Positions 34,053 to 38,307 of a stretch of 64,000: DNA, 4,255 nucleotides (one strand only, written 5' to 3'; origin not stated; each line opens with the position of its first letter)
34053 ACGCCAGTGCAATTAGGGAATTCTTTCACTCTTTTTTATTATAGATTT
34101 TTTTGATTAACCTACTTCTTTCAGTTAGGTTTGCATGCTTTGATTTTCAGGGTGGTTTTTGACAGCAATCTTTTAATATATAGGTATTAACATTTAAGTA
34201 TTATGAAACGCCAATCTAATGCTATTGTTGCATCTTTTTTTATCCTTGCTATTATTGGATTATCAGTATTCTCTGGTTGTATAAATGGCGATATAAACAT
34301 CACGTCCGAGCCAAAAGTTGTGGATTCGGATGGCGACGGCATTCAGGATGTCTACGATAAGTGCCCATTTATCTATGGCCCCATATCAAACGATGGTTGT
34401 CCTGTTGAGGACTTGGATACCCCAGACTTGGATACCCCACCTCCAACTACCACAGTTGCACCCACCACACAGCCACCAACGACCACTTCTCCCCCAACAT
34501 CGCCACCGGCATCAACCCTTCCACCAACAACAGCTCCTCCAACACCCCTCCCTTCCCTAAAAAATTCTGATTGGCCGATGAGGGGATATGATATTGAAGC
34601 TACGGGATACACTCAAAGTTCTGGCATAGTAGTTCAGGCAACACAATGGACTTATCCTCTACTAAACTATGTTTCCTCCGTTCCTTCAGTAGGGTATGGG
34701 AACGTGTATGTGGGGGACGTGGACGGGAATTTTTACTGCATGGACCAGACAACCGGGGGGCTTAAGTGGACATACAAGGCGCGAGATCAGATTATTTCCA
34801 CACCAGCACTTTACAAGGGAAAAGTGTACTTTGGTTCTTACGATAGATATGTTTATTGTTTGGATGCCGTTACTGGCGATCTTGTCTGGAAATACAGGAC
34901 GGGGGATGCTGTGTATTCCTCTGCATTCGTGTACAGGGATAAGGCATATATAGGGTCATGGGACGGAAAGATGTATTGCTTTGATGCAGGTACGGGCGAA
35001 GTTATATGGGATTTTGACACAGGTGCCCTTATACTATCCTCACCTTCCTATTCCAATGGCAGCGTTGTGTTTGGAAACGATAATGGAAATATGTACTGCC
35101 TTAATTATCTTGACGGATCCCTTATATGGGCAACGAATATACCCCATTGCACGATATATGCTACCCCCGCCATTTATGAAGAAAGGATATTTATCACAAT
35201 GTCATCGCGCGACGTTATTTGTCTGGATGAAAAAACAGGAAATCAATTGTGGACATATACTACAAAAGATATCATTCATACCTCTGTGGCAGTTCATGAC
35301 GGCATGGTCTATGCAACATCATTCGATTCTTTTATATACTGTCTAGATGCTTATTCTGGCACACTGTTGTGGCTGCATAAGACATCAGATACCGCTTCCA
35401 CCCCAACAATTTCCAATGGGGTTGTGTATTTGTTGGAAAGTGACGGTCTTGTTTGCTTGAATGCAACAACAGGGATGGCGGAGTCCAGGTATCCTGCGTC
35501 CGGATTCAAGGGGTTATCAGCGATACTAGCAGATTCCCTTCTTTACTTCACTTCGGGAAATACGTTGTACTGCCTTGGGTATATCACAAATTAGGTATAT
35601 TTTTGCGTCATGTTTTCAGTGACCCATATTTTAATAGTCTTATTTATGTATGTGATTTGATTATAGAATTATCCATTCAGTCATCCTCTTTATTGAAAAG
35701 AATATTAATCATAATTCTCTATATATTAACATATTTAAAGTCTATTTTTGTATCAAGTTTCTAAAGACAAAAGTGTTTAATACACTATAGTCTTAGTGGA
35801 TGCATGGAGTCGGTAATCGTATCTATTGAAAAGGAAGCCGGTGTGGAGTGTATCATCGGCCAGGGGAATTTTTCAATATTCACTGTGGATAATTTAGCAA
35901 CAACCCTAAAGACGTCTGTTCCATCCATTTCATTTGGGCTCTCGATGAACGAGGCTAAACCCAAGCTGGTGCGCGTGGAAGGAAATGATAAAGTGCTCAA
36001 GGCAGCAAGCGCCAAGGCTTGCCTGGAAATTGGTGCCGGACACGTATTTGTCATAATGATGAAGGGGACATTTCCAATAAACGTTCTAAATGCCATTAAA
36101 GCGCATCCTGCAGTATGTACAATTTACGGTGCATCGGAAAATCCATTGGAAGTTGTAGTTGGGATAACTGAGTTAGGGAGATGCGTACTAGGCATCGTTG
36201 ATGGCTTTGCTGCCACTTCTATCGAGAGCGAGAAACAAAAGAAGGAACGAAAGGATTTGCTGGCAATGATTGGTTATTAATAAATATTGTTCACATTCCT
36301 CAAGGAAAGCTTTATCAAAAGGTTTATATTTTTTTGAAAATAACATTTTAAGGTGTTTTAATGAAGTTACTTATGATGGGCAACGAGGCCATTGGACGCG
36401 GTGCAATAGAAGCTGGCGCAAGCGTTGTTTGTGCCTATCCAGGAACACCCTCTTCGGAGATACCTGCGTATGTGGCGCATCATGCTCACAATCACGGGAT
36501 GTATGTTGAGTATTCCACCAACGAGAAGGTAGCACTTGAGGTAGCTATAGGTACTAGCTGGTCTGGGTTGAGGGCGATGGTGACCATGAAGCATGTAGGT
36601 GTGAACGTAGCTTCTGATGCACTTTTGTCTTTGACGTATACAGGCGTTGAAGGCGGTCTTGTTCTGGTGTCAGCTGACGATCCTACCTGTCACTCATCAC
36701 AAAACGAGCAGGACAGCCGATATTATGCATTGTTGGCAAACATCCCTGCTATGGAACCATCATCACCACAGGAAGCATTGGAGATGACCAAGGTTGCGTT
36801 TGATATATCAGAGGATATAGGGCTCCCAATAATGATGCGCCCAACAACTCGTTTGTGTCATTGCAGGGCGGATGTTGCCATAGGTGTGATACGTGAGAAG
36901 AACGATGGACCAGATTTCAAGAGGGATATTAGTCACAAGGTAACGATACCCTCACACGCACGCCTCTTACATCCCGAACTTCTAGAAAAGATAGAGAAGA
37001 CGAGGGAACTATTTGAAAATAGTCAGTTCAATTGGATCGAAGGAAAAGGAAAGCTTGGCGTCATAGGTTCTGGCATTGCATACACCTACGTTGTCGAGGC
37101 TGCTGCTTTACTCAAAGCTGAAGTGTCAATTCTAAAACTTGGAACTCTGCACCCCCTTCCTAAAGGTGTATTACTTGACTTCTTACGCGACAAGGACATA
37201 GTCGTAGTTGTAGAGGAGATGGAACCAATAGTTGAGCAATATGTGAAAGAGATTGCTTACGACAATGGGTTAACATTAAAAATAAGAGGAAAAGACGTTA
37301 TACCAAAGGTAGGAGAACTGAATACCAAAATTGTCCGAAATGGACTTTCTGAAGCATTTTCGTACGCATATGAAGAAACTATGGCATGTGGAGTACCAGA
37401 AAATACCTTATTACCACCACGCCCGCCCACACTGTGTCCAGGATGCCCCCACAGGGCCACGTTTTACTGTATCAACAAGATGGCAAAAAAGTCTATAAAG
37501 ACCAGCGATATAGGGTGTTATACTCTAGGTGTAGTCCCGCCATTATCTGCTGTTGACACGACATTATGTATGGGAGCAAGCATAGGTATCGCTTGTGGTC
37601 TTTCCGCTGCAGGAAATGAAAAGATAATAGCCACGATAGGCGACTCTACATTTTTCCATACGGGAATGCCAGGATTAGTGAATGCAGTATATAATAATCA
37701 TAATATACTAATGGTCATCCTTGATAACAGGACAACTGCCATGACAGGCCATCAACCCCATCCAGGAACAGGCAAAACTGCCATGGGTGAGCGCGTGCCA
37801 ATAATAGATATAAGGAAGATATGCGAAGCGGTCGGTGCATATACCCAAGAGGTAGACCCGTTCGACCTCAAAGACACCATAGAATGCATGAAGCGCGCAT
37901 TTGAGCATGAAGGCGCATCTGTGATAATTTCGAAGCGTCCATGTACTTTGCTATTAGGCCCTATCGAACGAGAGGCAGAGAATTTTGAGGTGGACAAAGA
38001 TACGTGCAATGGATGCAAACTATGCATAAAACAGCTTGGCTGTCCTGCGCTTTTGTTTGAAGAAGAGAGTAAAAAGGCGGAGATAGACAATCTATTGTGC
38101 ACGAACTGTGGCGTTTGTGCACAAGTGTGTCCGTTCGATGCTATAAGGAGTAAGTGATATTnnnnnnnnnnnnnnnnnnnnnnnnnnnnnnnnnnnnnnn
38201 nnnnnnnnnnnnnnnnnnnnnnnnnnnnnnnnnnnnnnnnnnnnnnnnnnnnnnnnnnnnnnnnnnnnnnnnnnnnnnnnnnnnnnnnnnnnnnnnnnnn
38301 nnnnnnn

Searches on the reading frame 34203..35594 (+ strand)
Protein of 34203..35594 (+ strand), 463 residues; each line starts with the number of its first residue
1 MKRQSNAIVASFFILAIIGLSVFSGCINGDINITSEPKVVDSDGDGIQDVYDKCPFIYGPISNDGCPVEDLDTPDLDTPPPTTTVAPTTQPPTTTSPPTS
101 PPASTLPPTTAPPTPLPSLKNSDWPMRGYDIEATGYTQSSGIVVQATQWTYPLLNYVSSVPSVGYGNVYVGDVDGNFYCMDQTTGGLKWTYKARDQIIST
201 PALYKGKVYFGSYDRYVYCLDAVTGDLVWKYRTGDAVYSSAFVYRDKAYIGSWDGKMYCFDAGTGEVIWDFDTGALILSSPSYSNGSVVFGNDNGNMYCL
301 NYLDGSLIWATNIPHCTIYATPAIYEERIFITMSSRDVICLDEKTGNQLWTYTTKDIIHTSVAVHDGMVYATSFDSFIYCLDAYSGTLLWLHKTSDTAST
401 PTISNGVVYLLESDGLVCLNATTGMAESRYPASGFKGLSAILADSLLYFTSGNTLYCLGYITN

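Call 20: search_protein_families(library=pfam, proteins=[window:34203-35594:+], max_evalue=0.01)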
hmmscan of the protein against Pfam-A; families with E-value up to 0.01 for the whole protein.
window:34203-35594:+ (463 aa): 7 families
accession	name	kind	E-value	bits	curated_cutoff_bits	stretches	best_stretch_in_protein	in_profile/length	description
PF13570.13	Beta-prop_ACSF4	-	6.8e-53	180.6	133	2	151-337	45-235/329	Beta-alanine-activating enzyme, beta-propeller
PF13360.13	PQQ_2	-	5.9e-45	154.2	27.6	3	255-458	3-222/233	Outer membrane protein assembly factor BamB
PF01011.28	PQQ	-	1e-13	51.4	26.7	1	316-357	47-88/595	Glucose/ethanol/alcohol dehydrogenase, beta-propeller domain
PF25292.1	Beta-prop_CGLA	-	3.4e-12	46.9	26.8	0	168-197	47-75/316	Lambda-carrageenase beta-propeller domain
PF14435.11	SUKH-4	-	5.4e-05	23.8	25.5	0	248-269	82-103/179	SUKH-4 immunity protein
PF23414.1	Beta-prop_EML_2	-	0.0013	18.6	90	0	211-285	16-91/266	Echinoderm microtubule-associated protein second beta-propeller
PF02412.23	TSP_3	-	0.0022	18.1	25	1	41-57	15-31/36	Thrombospondin type 3 repeat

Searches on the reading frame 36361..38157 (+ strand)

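Call 20: search_protein_families(library=pfam, proteins=[window:36361-38157:+], max_evalue=0.01)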
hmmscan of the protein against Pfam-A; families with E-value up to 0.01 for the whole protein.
window:36361-38157:+ (598 aa): 12 families
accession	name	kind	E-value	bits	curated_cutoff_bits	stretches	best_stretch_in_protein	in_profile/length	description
PF02775.26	TPP_enzyme_C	-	3.7e-26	92.2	21.9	1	383-522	1-149/151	Thiamine pyrophosphate enzyme, C-terminal TPP binding domain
PF01855.24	POR_N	-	6.9e-14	52.6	27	1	14-161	2-153/231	Pyruvate flavodoxin/ferredoxin oxidoreductase, thiamine diP-bdg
PF00037.32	Fer4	-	6.3e-08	32.6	21.1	1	574-596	2-24/24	4Fe-4S binding domain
PF12837.12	Fer4_6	-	1.5e-07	31.5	25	2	573-595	2-24/24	4Fe-4S binding domain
PF13237.11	Fer4_10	-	2e-07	31.3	25.5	1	544-591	4-53/53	4Fe-4S dicluster domain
PF12797.12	Fer4_2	-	7.6e-07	29.1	24.5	1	574-592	4-22/22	4Fe-4S binding domain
PF12838.12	Fer4_7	-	1.7e-06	28.8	27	1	548-594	1-52/52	4Fe-4S dicluster domain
PF13187.11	Fer4_9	-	2e-05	25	27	1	549-595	2-52/52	4Fe-4S dicluster domain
PF14697.11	Fer4_21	-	9.5e-05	22.9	35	1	544-596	3-58/59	4Fe-4S dicluster domain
PF02779.29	Transket_pyr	-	0.00032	20.8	27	0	404-525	57-168/174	Transketolase, pyrimidine binding domain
PF12800.12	Fer4_4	-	0.00063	20.3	24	0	579-592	3-16/17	4Fe-4S binding domain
PF13484.11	Fer4_16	-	0.006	17.8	30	0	580-597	2-19/66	4Fe-4S double cluster binding domain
